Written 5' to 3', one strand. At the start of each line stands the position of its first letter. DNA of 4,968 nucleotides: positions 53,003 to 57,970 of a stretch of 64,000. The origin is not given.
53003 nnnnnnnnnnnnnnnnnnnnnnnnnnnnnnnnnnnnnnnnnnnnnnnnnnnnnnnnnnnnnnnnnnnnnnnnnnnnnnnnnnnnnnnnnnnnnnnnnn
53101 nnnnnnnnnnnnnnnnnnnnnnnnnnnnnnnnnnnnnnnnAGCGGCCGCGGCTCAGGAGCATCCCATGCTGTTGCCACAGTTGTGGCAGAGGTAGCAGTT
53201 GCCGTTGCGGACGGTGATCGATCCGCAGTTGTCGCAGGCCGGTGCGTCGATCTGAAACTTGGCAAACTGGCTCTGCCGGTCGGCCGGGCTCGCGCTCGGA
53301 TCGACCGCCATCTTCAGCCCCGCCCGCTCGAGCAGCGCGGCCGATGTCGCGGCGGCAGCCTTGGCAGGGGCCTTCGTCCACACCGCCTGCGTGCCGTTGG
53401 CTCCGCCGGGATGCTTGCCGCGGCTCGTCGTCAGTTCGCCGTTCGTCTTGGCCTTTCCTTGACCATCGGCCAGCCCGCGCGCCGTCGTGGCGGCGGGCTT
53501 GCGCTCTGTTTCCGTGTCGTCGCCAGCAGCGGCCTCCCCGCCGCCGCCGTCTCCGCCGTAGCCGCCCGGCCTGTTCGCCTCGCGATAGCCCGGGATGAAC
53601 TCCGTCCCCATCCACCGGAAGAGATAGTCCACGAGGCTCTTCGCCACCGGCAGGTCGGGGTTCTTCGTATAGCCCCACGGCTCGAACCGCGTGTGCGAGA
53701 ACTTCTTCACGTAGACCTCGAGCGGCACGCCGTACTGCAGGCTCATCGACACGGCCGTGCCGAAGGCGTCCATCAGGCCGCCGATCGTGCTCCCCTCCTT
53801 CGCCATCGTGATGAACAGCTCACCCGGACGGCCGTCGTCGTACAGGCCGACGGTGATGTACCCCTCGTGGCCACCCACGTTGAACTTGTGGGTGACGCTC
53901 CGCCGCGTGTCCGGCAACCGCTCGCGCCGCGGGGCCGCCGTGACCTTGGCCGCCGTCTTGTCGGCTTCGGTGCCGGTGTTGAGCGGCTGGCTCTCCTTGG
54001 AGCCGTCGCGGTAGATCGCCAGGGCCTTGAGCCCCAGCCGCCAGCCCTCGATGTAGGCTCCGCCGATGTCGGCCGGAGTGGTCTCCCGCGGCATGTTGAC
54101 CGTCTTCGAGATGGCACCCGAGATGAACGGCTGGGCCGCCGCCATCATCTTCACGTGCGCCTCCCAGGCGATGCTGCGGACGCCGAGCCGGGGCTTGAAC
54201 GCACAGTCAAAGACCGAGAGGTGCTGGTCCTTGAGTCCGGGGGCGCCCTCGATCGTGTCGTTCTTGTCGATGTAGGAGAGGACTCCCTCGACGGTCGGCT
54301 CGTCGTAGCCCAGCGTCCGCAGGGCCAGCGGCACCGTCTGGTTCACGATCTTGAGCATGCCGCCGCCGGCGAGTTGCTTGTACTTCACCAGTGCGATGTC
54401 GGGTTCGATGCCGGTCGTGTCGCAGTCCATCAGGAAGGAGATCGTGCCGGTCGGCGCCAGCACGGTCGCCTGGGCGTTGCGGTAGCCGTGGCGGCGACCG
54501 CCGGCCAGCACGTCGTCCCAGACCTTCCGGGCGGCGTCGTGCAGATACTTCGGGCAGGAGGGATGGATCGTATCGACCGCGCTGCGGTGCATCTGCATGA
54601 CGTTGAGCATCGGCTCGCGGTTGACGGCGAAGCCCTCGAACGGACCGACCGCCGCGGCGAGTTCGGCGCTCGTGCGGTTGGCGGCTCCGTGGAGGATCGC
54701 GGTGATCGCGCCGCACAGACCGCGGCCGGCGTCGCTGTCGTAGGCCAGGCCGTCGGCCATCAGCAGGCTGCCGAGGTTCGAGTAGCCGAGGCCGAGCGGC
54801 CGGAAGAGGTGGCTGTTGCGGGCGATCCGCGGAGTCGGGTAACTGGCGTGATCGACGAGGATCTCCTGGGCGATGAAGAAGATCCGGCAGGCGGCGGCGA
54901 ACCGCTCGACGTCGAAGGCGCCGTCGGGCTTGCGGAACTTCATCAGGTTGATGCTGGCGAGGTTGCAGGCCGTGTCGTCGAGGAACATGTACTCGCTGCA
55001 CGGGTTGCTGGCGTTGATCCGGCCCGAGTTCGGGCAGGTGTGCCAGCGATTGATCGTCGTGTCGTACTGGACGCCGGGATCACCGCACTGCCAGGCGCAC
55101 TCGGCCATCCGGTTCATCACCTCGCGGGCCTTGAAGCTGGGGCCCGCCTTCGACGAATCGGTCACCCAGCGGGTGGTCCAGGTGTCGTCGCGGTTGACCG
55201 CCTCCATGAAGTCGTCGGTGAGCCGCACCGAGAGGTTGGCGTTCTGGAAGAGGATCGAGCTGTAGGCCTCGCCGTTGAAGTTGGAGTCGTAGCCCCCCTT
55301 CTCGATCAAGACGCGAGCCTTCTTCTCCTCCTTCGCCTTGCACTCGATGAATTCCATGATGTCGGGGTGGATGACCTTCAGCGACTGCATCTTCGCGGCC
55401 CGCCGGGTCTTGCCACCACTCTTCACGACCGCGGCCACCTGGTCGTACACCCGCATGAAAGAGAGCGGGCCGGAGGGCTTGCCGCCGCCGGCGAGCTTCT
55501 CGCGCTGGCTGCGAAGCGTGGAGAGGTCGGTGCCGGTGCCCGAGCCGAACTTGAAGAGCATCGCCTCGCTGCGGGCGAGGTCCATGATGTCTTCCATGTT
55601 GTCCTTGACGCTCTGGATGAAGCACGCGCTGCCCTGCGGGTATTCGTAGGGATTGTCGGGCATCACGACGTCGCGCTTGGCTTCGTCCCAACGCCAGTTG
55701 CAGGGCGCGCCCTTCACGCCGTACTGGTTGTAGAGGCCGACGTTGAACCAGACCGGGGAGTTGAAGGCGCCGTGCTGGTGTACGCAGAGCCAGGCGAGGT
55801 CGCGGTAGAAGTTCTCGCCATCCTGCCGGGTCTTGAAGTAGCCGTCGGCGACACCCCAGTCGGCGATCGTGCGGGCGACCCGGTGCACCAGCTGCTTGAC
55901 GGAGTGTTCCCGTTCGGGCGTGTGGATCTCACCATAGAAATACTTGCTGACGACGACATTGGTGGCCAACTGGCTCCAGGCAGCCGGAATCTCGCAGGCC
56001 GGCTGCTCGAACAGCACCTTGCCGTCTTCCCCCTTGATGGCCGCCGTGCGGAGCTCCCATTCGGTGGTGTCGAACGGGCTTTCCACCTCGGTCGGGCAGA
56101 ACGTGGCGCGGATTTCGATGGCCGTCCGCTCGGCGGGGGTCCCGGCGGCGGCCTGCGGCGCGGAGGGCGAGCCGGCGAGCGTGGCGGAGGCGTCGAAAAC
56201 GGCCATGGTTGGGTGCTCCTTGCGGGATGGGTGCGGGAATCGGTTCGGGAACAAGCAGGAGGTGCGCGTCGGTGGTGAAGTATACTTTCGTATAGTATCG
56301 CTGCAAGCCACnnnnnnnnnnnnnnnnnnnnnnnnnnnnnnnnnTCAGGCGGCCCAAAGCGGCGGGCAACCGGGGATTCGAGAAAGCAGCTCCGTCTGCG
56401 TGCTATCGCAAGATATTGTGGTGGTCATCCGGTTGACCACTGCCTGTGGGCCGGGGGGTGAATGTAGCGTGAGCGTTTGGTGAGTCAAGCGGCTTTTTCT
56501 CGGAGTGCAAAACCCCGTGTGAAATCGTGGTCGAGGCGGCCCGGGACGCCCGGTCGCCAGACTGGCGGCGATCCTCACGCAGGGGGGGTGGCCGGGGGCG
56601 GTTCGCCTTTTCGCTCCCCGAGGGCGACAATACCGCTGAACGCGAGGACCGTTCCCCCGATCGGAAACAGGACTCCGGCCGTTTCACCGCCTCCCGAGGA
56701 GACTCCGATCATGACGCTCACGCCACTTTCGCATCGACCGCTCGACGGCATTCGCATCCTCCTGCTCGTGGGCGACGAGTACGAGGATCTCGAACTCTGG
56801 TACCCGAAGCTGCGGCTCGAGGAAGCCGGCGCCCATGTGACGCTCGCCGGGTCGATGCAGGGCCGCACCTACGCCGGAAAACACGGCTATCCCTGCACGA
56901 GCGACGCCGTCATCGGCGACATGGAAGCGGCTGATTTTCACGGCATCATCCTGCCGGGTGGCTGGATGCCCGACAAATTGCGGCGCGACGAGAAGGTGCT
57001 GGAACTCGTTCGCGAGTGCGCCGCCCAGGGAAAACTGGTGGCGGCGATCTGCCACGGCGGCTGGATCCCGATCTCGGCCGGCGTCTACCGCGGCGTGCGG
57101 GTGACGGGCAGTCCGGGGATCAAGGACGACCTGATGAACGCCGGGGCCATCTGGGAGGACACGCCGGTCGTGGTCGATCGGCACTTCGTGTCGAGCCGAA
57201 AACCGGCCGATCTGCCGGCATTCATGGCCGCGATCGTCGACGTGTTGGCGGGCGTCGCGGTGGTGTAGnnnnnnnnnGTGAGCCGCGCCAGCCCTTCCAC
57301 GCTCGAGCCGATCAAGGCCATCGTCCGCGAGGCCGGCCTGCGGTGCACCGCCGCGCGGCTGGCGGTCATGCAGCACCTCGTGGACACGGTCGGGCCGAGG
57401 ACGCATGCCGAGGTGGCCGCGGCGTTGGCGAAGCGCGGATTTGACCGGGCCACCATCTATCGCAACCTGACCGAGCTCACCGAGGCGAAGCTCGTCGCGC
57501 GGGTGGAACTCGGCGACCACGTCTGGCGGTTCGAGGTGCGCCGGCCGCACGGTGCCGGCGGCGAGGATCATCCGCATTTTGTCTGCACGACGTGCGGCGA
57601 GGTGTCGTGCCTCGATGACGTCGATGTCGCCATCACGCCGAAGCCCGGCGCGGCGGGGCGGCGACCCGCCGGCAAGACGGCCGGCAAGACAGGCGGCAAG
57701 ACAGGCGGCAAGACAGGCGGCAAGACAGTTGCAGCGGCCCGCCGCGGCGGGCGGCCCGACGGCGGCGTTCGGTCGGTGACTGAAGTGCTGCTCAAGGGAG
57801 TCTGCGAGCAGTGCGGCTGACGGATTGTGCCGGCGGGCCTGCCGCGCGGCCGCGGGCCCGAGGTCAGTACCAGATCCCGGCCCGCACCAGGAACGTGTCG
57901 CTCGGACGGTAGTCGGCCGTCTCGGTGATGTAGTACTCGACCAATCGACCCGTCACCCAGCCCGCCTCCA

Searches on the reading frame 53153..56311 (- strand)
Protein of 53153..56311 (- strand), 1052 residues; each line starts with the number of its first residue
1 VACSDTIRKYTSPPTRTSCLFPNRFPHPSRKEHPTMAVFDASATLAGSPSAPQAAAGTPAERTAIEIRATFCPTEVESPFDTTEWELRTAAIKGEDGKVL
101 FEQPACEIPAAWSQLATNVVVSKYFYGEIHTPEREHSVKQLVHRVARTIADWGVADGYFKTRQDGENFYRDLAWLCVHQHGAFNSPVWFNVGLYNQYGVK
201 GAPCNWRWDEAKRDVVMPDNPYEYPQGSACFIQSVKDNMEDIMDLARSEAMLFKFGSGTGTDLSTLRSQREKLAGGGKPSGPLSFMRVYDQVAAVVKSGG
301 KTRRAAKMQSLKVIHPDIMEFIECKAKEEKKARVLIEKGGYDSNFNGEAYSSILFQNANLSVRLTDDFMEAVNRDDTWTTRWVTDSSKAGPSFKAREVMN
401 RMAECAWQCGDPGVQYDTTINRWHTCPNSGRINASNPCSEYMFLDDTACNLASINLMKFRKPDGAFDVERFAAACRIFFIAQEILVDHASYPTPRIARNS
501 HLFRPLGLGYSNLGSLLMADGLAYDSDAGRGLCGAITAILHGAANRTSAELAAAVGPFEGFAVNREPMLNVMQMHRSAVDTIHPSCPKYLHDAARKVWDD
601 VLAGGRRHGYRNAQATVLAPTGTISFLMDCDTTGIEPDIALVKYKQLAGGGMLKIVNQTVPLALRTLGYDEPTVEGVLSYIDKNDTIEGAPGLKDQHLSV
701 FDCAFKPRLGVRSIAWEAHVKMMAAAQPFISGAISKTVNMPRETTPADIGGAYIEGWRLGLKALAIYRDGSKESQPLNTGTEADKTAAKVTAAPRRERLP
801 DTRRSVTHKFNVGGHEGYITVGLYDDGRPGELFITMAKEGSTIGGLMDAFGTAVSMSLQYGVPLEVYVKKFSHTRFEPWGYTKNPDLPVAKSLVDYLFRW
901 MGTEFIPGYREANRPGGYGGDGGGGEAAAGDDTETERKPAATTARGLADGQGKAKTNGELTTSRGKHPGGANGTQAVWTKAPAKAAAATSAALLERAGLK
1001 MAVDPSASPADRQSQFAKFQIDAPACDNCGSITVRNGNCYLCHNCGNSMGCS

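Call 61: search_protein_families(library=pfam, proteins=[window:53153-56311:-], max_evalue=0.001)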
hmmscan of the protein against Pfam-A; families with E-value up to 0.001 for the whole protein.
window:53153-56311:- (1052 aa): 3 families
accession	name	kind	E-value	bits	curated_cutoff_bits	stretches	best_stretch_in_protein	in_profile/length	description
PF02867.20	Ribonuc_red_lgC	-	1.2e-137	460.1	23.9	1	228-767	1-523/523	Ribonucleotide reductase, barrel domain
PF08471.15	Ribonuc_red_2_N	-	7.5e-20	71.5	27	1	96-179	1-103/103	Class II vitamin B12-dependent ribonucleotide reductase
PF12637.14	TSCPD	-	8.1e-12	45.7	22.8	1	810-901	7-84/88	TSCPD domain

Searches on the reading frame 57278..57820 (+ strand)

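Call 61: search_protein_families(library=pfam, proteins=[window:57278-57820:+], max_evalue=0.001)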
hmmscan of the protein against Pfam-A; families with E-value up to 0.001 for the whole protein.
window:57278-57820:+ (180 aa): 3 families
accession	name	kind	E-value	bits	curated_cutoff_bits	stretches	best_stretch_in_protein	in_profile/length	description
PF01475.25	FUR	-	3.5e-13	50.2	23.1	1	18-116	1-97/121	Ferric uptake regulator family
PF12840.13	HTH_20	-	4.6e-05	23.7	27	1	26-75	5-50/51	Helix-turn-helix domain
PF25213.1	HVO_A0261_N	-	0.00066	20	35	0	25-77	11-58/86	HVO_A0261 N-terminal domain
